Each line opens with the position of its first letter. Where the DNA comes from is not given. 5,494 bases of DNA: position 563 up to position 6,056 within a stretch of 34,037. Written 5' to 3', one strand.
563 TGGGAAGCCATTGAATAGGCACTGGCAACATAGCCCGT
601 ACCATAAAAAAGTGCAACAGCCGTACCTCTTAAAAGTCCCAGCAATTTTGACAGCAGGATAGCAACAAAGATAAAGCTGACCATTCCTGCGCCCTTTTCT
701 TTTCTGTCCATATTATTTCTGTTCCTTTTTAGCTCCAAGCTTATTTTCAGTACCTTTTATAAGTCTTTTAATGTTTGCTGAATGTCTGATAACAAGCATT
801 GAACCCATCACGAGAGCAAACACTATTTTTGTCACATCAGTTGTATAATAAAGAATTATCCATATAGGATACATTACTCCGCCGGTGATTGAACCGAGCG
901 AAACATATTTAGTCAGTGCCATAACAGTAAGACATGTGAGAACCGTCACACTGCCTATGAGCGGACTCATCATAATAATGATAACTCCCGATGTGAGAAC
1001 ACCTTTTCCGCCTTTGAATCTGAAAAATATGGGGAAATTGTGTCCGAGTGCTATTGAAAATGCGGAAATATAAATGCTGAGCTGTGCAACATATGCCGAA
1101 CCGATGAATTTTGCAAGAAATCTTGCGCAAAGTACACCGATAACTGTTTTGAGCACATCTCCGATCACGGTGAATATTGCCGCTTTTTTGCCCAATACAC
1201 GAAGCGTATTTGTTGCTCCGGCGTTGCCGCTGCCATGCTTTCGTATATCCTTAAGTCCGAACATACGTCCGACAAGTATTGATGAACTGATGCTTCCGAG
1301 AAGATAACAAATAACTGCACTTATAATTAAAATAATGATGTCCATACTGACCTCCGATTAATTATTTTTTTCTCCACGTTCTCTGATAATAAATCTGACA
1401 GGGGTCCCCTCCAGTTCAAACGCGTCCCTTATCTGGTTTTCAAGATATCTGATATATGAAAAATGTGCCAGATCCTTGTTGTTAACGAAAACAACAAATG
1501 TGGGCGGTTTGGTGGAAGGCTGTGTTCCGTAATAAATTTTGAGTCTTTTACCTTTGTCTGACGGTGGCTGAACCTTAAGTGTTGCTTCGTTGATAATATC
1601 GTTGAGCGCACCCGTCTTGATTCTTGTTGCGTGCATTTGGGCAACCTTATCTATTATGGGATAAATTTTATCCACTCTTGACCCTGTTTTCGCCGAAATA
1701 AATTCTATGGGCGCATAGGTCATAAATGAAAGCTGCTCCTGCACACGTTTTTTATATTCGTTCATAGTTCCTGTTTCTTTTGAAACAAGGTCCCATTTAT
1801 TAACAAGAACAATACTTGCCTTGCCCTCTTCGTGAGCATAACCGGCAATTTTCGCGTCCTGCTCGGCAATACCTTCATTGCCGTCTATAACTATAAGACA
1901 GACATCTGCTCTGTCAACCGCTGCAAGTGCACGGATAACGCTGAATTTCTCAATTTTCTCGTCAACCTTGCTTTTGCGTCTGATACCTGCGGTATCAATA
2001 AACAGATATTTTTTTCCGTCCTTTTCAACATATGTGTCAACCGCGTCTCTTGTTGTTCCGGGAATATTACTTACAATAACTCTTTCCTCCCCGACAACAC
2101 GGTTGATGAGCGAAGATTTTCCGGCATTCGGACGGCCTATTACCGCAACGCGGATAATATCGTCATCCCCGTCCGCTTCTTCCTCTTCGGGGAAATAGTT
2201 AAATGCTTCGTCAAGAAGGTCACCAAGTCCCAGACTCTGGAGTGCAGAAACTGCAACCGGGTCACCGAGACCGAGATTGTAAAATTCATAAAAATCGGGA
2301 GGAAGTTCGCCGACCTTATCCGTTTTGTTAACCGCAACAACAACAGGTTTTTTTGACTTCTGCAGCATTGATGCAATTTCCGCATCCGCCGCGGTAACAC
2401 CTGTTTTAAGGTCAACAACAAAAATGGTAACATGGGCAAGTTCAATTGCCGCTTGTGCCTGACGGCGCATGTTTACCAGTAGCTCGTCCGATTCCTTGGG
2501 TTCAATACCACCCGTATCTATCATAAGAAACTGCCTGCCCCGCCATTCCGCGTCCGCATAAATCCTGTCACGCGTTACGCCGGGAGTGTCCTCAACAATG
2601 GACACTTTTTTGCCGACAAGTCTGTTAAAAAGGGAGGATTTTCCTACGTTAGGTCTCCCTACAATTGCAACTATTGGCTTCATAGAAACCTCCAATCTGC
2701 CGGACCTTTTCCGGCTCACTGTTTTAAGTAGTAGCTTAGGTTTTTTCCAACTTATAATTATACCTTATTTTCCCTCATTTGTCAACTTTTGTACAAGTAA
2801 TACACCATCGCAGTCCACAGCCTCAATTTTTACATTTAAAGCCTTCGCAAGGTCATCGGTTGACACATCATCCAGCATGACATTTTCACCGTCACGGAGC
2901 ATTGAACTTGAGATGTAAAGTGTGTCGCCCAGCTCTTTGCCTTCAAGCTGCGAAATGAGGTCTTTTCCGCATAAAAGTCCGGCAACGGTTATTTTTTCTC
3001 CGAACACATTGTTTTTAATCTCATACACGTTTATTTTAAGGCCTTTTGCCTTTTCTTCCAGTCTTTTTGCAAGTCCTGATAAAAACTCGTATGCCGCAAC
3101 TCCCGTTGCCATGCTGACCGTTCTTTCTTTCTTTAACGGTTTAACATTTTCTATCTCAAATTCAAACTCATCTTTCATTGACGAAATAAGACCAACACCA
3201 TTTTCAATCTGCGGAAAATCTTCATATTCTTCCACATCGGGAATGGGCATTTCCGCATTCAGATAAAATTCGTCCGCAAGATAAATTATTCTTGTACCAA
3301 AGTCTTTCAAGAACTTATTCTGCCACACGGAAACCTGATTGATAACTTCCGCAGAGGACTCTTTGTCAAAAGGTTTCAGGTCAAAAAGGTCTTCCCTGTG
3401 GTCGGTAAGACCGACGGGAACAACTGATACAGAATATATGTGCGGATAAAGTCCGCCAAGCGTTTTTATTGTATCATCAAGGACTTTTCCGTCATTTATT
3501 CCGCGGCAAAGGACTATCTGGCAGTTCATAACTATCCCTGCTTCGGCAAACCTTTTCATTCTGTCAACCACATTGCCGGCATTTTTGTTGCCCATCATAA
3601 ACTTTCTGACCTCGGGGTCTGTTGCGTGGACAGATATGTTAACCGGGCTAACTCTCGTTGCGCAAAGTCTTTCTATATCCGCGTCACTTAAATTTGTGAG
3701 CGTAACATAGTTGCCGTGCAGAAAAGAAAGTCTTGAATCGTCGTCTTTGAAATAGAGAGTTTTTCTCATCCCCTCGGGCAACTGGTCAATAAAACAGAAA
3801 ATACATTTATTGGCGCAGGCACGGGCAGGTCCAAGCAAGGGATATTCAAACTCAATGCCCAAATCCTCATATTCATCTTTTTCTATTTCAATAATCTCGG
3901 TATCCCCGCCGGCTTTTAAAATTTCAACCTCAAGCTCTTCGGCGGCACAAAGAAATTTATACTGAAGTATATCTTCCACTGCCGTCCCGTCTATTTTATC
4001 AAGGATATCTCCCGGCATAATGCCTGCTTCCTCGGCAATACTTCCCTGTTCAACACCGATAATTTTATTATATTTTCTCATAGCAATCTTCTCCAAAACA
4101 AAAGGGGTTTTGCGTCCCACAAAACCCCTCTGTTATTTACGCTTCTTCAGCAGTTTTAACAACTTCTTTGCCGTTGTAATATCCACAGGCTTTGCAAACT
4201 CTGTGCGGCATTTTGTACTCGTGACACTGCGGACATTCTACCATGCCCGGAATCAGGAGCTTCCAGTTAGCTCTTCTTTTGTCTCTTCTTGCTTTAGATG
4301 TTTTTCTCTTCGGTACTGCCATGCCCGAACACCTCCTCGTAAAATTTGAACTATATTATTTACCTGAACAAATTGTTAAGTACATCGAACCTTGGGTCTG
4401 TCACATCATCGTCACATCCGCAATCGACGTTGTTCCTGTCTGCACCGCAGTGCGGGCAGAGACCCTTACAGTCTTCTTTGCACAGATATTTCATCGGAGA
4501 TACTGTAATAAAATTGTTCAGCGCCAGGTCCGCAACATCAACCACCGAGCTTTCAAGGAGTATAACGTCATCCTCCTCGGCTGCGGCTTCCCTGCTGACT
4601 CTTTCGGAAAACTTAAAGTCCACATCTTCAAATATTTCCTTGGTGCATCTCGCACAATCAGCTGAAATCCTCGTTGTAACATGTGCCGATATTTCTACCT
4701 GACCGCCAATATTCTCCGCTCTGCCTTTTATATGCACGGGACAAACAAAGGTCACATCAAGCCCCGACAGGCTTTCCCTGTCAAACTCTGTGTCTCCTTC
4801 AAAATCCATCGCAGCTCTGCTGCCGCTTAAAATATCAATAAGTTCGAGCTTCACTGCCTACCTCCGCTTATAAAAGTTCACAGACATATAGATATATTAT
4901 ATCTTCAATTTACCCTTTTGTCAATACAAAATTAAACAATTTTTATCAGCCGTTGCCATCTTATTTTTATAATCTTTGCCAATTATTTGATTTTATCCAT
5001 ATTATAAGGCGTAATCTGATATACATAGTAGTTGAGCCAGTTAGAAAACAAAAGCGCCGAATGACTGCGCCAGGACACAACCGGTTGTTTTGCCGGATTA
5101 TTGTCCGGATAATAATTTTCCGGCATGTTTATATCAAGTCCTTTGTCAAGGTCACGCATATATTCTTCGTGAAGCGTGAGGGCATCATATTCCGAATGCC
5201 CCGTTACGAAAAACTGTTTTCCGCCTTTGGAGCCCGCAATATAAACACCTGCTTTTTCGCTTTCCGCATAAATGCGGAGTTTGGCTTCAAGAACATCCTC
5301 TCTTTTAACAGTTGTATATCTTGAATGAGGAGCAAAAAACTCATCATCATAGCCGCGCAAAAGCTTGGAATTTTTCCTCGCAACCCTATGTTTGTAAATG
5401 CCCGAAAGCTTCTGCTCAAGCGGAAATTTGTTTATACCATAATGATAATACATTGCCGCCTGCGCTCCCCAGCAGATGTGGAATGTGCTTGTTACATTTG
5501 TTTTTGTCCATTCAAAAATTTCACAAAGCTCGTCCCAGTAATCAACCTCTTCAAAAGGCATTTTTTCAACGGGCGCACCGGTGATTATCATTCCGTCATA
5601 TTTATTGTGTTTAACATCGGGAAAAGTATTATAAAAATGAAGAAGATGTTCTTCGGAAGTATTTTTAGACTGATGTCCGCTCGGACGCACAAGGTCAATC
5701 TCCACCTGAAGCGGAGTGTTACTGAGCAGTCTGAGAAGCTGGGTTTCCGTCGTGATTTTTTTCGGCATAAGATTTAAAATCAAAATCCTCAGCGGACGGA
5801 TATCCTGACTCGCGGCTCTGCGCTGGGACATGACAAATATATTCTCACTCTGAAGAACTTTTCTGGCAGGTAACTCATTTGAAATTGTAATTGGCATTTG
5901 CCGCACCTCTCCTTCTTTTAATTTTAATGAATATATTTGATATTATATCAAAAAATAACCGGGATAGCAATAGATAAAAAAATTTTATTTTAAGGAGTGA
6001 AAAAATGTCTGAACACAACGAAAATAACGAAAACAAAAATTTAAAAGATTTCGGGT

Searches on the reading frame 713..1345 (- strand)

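Call 9: search_protein_families(library=pfam, proteins=[window:713-1345:-], max_evalue=0.001)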
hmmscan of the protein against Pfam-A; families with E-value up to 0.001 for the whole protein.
window:713-1345:- (210 aa): 1 family
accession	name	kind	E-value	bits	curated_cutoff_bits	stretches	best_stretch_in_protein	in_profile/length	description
PF02660.20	G3P_acyltransf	-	2.9e-48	164.5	24.1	1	12-195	1-164/164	Glycerol-3-phosphate acyltransferase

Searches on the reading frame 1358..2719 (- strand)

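Call 9: search_protein_families(library=pfam, proteins=[window:1358-2719:-], max_evalue=0.001)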
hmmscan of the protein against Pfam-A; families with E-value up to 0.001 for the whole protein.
window:1358-2719:- (453 aa): 13 families
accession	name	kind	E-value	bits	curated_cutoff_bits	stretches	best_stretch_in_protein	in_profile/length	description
PF01926.29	MMR_HSR1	-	2e-63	211.9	21.9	2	17-132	2-113/113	50S ribosome-binding GTPase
PF14714.11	KH_dom-like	-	7.4e-35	119.5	27.3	1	366-446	1-81/81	KH-domain-like of EngA bacterial GTPase enzymes, C-terminal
PF02421.24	FeoB_N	-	2.1e-25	89.5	27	2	190-351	2-151/156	Ferrous iron transport protein B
PF00009.33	GTP_EFTU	-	7.3e-25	88.1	26.5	2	188-360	3-186/188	Elongation factor Tu GTP binding domain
PF00350.29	Dynamin_N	-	6.9e-16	59.2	27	1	191-224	1-34/168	Dynamin family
PF04548.22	AIG1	-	1.9e-14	53.9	27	2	18-121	4-109/212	AIG1 family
PF03193.22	RsgA_GTPase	-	6.5e-09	36.3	30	0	15-41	107-133/174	RsgA GTPase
PF08477.19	Roc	-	8.3e-08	32.9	27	0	17-134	2-119/119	Ras of Complex, Roc, domain of DAPkinase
PF02492.25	cobW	-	2.2e-07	31.1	20.7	1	230-332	77-178/180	CobW/HypB/UreG, nucleotide-binding domain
PF00071.28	Ras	-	7.3e-06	26.1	21.6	0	191-353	2-153/162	Ras family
PF09439.16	SRPRB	-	5.1e-05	23.2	25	0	13-134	2-120/178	Signal recognition particle receptor beta subunit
PF00005.33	ABC_tran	-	0.00014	22.9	25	0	9-38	6-35/137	ABC transporter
PF00625.27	Guanylate_kin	-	0.0006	20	25.2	0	192-258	6-71/182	Guanylate kinase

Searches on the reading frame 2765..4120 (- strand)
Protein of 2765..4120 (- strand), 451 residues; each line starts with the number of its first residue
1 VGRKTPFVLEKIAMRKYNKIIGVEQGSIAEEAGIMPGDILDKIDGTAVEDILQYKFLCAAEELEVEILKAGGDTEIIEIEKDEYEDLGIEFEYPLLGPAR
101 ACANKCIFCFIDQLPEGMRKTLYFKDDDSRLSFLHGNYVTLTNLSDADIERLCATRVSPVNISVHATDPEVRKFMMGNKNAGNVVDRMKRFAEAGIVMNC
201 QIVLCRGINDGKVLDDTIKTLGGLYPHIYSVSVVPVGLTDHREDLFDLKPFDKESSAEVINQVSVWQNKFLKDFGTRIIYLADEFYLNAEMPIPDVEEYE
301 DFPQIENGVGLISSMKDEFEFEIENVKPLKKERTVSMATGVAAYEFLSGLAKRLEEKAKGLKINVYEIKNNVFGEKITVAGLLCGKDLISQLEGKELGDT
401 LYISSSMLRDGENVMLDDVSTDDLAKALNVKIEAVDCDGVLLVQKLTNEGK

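Call 9: search_protein_families(library=pfam, proteins=[window:2765-4120:-], max_evalue=0.001)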
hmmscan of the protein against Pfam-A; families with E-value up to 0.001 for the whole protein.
window:2765-4120:- (451 aa): 4 families
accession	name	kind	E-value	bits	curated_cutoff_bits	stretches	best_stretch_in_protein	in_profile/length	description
PF04459.17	DUF512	-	2.5e-76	255.9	25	1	234-436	1-201/202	Protein of unknown function (DUF512)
PF19238.5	Radical_SAM_2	-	3.1e-66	222.1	26.7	1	81-231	1-151/151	Radical SAM-like domain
PF17820.7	PDZ_6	-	2.9e-09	37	27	1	22-64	4-49/54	PDZ domain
PF04055.27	Radical_SAM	-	3.4e-08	34.3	29.5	1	142-214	90-160/166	Radical SAM superfamily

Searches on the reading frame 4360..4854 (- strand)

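Call 9: search_protein_families(library=pfam, proteins=[window:4360-4854:-], max_evalue=0.001)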
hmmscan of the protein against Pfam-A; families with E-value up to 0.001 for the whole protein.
window:4360-4854:- (164 aa): 1 family
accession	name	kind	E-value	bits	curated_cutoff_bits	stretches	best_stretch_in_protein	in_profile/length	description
PF02620.22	YceD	-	4e-23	82.2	33.2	1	56-162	2-118/119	Large ribosomal RNA subunit accumulation protein YceD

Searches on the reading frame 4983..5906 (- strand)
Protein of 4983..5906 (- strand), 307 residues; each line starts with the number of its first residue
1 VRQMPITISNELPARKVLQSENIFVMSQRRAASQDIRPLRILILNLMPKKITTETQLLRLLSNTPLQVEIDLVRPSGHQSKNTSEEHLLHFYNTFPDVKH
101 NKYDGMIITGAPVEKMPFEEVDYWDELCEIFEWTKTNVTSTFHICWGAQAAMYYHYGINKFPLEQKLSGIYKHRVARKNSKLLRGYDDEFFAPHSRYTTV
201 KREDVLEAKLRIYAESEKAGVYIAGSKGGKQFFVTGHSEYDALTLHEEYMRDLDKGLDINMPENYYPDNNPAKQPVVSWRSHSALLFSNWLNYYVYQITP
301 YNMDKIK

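Call 9: search_protein_families(library=pfam, proteins=[window:4983-5906:-], max_evalue=0.001)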
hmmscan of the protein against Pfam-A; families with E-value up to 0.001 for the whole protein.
window:4983-5906:- (307 aa): 2 families
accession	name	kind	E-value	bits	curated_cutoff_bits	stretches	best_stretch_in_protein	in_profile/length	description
PF04204.22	HTS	-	9.3e-141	468.5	27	1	5-301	1-298/298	Homoserine O-succinyltransferase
PF00117.34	GATase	-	0.00024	21.3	22.8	1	97-232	35-164/190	Glutamine amidotransferase class-I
